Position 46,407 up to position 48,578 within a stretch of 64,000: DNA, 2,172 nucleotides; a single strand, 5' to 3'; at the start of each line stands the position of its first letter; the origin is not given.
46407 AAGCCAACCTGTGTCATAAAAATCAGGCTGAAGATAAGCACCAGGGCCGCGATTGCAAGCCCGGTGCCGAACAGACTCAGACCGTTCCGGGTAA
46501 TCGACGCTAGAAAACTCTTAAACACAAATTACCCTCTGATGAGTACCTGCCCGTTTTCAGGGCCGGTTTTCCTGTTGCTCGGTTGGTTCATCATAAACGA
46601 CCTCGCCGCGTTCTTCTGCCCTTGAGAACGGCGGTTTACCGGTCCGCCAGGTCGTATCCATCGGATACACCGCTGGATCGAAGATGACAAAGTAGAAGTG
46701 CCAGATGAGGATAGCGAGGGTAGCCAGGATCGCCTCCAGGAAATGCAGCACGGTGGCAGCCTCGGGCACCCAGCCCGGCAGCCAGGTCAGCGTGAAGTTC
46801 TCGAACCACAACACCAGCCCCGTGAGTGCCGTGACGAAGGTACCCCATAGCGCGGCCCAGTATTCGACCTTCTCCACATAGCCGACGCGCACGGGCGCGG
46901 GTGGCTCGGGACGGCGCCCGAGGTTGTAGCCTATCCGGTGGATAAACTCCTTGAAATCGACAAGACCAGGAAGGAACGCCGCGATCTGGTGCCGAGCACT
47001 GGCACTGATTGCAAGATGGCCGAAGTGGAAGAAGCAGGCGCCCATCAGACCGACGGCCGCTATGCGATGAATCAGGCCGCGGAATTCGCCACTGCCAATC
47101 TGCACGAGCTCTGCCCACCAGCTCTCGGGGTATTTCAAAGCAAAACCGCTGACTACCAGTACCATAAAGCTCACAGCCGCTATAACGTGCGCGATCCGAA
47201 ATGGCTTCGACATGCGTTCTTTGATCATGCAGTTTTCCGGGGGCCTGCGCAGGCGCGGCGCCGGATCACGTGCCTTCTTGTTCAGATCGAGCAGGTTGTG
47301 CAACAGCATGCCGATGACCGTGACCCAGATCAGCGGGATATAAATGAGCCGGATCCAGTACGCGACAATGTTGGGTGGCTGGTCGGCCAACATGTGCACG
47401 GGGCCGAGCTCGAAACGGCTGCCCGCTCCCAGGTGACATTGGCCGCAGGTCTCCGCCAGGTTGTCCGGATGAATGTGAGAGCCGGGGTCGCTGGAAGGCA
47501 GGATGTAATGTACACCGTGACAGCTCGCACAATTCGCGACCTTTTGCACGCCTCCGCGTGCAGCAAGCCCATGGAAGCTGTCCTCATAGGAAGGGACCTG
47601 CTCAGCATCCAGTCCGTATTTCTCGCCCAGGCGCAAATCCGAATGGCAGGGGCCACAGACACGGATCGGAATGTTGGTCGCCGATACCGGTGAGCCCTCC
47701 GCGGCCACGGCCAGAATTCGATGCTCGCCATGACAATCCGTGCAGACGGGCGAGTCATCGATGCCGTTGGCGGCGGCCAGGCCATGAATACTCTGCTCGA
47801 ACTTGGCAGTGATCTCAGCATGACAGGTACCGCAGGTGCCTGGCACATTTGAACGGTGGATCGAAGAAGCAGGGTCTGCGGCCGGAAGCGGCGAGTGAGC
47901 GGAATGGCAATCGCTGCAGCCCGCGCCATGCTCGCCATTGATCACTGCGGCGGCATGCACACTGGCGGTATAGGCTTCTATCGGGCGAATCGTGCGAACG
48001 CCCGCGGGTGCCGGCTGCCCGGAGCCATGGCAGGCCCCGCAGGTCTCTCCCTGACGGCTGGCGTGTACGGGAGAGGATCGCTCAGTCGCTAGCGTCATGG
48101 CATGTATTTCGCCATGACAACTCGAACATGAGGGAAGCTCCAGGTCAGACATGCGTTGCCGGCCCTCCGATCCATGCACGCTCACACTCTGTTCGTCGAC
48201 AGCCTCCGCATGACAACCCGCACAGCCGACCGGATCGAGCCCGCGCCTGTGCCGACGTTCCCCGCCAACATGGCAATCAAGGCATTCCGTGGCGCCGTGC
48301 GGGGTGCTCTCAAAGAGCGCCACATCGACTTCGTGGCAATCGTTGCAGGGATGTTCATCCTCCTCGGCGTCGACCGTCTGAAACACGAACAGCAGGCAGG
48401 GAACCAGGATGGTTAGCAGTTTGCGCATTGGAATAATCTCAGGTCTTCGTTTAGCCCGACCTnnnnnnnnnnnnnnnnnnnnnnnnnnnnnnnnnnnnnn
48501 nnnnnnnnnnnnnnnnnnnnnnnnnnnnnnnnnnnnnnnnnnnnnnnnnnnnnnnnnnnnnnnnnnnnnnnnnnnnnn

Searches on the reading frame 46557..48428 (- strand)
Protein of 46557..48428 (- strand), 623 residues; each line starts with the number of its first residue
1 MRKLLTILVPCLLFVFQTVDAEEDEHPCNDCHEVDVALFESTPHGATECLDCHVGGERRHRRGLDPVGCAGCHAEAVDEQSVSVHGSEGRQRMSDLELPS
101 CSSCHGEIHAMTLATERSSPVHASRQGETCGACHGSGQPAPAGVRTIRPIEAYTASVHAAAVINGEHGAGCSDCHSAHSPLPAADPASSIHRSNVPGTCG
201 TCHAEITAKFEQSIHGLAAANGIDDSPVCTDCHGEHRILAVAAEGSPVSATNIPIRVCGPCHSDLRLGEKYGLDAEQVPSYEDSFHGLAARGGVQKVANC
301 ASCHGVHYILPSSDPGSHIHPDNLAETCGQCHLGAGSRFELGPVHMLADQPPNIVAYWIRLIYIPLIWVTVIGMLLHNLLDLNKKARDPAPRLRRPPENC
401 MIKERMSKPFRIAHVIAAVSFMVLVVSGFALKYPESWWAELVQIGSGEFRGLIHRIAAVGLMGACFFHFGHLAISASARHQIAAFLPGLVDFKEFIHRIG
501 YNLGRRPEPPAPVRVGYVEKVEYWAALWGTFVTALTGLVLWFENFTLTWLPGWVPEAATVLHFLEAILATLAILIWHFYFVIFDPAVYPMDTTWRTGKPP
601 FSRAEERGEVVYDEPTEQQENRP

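Call 6: search_protein_families(library=pfam, proteins=[window:46557-48428:-], max_evalue=0.1)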
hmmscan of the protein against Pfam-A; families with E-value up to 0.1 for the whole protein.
window:46557-48428:- (623 aa): 8 families
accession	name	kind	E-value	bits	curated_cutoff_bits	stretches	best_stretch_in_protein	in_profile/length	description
PF14522.11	Cytochrome_C7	-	6.1e-14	52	24.8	2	100-137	15-51/67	Cytochrome c7 and related cytochrome c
PF14537.11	Cytochrom_c3_2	-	1.7e-11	44.8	25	2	166-263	4-79/79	Cytochrome c3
PF01292.26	Ni_hydr_CYTB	-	1.3e-10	41.8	30.1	1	405-586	1-167/179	Prokaryotic cytochrome b561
PF02085.21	Cytochrom_CIII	-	2.4e-05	25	22.9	0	19-73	40-101/101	Class III cytochrome C family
PF14358.11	DUF4405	-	0.00094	20.1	26.7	1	414-470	3-63/66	Domain of unknown function (DUF4405)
PF09699.15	Paired_CXXCH_1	-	0.0083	16.2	20.6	1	170-205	8-38/41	Doubled CXXCH motif (Paired_CXXCH_1)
PF01844.29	HNH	-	0.028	15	21.4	1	303-336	13-45/47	HNH endonuclease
PF03264.19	Cytochrom_NNT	-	0.049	13.8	24.1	0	190-239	30-78/174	NapC/NirT cytochrome c family, N-terminal region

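Call 10: search_protein_families(library=ncbifam, proteins=[window:46557-48428:-], max_evalue=0.01)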
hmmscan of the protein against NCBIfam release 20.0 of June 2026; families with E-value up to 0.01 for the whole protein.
window:46557-48428:- (623 aa): 4 families
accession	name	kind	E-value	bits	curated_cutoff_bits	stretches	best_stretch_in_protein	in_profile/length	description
TIGR01583.1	formate-DH-gamm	equivalog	9.1e-11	42.1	115.85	1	405-583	4-171/204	formate dehydrogenase subunit gamma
TIGR04257.1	nanowire_3heme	domain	1.2e-08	35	40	1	97-136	22-60/75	c(7)-type cytochrome triheme domain-containing protein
TIGR02125.1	CytB-hydogenase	equivalog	7.7e-06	25.5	121.5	1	406-581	3-180/212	Ni/Fe-hydrogenase, b-type cytochrome subunit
NF008659.0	PRK11659.1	equivalog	0.0012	18.5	184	0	100-237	48-171/188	cytochrome c nitrite reductase pentaheme subunit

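Call 63: list_cluster_members(proteins=[P0001, window:46560-48428:-, window:45125-46525:-])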
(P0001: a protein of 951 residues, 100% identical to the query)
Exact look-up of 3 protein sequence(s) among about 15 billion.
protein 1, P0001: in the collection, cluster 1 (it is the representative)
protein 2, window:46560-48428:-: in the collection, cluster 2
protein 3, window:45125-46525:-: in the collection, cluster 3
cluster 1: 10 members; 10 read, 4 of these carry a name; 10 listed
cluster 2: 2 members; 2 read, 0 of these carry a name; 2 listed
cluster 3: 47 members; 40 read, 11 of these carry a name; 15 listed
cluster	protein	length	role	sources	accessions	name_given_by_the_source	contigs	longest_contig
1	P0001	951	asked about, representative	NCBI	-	-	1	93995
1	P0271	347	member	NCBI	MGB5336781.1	MAG: cytochrome b/b6 domain-containing protein, partial [Woeseiaceae bacterium]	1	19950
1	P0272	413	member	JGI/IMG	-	cytochrome b subunit of formate dehydrogenase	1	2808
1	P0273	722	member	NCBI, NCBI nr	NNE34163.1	MAG: hypothetical protein HKN13_02935, partial [Rhodothermales bacterium] | hypothetical protein [Rhodothermales bacterium]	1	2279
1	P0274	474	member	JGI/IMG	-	cytochrome b subunit of formate dehydrogenase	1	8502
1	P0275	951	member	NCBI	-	-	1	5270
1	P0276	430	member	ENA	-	-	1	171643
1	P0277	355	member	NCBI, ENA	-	-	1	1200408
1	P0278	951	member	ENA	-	-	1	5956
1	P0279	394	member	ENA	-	-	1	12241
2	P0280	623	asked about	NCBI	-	-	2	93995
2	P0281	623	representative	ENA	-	-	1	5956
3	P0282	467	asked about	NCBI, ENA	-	-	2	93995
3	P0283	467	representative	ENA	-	-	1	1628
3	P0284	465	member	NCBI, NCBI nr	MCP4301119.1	MAG: cytochrome C [Gammaproteobacteria bacterium] | cytochrome C [Gammaproteobacteria bacterium]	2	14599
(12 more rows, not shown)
